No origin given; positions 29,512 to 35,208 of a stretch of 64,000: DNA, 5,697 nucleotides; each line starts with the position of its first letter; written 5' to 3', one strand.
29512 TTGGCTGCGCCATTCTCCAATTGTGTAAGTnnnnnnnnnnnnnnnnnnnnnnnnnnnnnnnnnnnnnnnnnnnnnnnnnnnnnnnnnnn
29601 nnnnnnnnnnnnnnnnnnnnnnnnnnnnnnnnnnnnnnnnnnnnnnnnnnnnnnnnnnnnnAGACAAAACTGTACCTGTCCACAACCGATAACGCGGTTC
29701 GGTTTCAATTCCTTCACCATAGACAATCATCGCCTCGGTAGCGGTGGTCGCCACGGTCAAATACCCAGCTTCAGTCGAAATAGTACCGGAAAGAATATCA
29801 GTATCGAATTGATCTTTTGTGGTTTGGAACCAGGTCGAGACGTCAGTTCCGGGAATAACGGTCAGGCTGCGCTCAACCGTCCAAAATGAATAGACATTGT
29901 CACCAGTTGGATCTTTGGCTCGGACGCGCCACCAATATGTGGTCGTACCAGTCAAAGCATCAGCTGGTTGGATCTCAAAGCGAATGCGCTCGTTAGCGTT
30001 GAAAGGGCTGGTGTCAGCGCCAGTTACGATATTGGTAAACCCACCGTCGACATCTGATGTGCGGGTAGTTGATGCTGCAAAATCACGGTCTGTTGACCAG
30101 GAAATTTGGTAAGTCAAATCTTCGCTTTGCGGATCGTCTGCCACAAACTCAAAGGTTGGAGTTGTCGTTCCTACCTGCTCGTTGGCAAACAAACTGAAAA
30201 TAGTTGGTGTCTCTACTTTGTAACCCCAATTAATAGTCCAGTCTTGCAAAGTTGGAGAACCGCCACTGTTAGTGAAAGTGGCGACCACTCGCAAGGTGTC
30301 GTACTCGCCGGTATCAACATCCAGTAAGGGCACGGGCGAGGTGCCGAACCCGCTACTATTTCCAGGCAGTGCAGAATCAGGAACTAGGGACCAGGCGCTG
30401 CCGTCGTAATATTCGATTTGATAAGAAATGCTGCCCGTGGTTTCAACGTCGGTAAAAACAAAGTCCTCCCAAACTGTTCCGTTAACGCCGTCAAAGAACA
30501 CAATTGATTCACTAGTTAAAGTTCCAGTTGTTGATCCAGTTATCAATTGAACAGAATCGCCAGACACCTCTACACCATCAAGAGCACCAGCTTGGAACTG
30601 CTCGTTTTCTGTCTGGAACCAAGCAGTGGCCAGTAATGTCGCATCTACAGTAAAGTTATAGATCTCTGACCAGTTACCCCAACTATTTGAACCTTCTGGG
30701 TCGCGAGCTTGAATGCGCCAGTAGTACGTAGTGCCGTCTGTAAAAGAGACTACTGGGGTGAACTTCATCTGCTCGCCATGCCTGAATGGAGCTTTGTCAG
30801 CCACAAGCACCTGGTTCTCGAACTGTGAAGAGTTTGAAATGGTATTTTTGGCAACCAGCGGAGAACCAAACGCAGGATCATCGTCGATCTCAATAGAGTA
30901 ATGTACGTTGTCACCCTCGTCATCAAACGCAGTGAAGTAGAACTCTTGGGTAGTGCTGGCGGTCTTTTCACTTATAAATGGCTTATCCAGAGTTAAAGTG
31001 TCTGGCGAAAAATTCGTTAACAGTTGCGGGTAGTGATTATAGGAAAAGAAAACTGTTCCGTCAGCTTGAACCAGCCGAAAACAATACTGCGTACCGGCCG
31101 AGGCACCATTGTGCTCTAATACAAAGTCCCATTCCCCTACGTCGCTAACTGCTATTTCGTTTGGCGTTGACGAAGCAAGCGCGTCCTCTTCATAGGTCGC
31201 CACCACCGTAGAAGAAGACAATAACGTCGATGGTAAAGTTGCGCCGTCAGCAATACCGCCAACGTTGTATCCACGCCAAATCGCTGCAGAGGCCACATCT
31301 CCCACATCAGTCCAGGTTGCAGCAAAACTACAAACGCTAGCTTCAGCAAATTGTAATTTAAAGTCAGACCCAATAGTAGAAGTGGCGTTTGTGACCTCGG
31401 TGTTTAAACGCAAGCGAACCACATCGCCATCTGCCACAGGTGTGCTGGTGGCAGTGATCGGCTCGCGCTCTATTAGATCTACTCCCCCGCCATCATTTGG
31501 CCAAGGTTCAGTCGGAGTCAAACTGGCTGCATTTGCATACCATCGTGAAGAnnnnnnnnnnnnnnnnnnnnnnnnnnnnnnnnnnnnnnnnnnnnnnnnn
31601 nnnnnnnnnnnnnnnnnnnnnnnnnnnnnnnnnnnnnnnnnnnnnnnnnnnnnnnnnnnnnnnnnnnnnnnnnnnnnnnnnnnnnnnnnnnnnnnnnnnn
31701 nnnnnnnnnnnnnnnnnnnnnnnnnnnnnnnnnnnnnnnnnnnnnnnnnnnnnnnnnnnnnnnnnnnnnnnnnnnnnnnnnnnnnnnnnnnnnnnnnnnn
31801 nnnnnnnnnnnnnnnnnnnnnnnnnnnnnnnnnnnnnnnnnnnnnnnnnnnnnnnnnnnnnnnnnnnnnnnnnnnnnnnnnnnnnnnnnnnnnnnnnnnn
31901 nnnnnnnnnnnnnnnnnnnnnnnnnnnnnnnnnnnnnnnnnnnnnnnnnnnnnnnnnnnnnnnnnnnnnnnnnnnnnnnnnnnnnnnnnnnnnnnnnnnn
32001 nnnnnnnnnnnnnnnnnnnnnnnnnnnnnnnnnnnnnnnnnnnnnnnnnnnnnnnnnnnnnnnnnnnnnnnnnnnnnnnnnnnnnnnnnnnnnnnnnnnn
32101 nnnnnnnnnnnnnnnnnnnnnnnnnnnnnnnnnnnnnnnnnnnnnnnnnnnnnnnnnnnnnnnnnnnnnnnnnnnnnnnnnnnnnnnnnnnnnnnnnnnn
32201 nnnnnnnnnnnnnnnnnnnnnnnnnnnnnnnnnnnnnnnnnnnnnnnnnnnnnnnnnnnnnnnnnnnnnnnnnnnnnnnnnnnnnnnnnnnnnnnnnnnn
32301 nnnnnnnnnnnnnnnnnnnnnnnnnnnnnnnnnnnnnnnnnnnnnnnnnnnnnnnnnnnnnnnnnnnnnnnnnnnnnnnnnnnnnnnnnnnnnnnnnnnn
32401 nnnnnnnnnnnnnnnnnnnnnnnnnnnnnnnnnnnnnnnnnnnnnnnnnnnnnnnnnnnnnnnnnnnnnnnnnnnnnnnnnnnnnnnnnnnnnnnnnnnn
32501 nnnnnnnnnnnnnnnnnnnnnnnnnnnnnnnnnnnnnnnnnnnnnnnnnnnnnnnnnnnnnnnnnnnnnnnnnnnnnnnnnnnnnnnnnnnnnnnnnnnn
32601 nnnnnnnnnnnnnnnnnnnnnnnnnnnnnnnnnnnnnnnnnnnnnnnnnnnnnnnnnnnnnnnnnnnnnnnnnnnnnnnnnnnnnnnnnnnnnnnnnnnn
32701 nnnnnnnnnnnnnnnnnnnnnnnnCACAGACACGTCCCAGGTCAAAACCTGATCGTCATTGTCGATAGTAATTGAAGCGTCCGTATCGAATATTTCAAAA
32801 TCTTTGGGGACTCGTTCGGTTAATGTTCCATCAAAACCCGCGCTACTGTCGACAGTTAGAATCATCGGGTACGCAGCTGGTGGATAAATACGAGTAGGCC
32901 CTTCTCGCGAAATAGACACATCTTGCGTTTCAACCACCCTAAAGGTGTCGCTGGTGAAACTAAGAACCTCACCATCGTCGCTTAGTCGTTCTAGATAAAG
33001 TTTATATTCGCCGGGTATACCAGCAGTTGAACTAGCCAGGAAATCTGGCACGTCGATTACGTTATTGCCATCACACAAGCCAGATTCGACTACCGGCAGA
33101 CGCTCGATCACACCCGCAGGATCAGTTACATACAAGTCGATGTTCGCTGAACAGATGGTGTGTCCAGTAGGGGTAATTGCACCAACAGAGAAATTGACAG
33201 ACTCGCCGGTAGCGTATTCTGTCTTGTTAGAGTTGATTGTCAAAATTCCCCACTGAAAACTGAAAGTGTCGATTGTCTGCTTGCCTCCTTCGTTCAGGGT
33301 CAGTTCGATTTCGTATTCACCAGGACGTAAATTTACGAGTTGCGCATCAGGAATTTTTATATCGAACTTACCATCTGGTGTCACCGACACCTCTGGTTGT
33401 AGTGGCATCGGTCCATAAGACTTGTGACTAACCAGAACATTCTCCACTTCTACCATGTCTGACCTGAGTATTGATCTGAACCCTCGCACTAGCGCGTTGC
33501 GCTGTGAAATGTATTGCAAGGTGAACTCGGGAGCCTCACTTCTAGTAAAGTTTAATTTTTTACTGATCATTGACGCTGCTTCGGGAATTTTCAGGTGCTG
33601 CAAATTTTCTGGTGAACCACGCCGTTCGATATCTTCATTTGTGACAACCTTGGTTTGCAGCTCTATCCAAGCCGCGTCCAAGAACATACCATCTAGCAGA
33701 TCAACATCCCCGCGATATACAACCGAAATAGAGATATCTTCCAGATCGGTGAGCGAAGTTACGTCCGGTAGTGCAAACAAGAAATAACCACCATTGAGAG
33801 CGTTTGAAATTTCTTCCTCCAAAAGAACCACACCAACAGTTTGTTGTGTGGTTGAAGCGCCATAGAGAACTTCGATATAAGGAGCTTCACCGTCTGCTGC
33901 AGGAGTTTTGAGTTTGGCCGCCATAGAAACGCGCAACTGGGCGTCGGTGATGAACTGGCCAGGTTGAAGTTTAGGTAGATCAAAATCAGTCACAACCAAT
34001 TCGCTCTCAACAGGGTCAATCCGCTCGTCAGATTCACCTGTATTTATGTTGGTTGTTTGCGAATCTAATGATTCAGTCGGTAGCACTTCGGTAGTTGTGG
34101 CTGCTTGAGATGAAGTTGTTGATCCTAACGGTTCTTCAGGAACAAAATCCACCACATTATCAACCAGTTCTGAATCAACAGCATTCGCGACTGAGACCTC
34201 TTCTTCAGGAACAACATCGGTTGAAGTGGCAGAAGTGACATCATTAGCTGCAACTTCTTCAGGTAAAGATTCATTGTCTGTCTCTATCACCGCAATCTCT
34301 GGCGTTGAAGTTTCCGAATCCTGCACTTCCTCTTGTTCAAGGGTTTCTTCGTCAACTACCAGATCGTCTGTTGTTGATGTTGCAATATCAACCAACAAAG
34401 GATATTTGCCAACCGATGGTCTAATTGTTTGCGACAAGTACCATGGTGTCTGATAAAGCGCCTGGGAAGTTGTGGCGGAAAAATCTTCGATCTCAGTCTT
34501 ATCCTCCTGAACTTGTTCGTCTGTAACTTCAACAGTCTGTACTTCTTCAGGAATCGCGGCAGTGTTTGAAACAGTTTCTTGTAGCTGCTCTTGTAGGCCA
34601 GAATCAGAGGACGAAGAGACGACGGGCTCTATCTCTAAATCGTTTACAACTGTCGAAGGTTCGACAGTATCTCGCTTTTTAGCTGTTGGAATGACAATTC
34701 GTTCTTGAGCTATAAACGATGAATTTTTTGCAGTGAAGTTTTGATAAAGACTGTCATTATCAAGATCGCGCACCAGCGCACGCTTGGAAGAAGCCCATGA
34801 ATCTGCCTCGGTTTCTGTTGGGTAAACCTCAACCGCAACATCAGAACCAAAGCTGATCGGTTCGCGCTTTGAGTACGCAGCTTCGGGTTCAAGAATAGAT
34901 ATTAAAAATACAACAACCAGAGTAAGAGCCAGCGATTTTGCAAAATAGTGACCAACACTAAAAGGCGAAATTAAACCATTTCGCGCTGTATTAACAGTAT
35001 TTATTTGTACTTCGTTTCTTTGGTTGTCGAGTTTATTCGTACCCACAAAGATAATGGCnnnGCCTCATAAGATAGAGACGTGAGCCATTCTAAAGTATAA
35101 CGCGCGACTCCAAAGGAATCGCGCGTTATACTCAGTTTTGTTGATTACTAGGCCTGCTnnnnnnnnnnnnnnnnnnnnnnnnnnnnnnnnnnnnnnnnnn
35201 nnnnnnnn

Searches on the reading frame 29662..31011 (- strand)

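Call 64: search_protein_families(library=pfam, proteins=[window:29662-31011:-], max_evalue=1)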
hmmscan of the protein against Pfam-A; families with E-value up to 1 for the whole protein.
window:29662-31011:- (450 aa): 3 families
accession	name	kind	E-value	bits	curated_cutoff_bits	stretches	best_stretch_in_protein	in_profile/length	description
PF25788.1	Ig_Rha78A_N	-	5.8e-07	30.2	27.4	2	280-371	15-89/105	Rha78A-like, N-terminal immunoglobulin domain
PF16656.11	Pur_ac_phosph_N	-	0.0027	18.6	30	1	28-121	21-92/93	Purple acid Phosphatase, N-terminal domain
PF16820.11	PKD_3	-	0.81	10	26.3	1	78-101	17-40/68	PKD-like domain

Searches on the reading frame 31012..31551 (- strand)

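Call 64: search_protein_families(library=pfam, proteins=[window:31012-31551:-], max_evalue=1)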
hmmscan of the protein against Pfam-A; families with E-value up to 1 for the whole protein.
window:31012-31551:- (180 aa): 1 family
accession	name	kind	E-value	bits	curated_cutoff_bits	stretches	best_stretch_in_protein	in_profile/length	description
PF06071.19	YchF-GTPase_C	-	0.071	13.7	27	1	49-78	19-48/84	Protein of unknown function (DUF933)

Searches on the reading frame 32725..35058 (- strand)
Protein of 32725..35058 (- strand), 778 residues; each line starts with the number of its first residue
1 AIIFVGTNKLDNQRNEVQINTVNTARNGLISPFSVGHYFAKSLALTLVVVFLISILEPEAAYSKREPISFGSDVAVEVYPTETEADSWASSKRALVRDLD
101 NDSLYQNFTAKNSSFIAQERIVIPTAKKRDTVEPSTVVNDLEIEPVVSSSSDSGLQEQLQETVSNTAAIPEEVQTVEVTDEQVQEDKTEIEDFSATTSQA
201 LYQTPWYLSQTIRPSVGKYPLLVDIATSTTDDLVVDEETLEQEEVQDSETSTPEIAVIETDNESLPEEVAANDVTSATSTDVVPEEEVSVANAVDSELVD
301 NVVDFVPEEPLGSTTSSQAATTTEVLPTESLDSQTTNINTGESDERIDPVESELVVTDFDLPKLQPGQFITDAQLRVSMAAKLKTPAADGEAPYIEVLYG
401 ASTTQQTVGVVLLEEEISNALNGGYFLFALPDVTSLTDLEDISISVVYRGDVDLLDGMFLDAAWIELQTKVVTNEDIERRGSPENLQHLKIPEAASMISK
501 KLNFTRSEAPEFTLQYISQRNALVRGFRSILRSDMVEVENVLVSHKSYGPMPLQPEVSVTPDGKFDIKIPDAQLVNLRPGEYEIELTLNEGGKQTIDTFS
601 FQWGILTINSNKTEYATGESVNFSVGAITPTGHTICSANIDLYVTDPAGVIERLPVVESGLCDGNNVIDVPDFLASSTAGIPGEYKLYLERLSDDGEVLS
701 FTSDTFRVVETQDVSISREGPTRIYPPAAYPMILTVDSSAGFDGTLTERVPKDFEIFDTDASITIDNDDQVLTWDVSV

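Call 64: search_protein_families(library=pfam, proteins=[window:32725-35058:-], max_evalue=1)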
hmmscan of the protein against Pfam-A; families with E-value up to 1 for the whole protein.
window:32725-35058:- (778 aa): 1 family
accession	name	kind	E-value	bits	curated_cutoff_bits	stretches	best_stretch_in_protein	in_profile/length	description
PF23196.1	NOMO_6th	-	0.006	17.4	27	0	541-599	24-83/123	NOMO sixth transthyretin-like domain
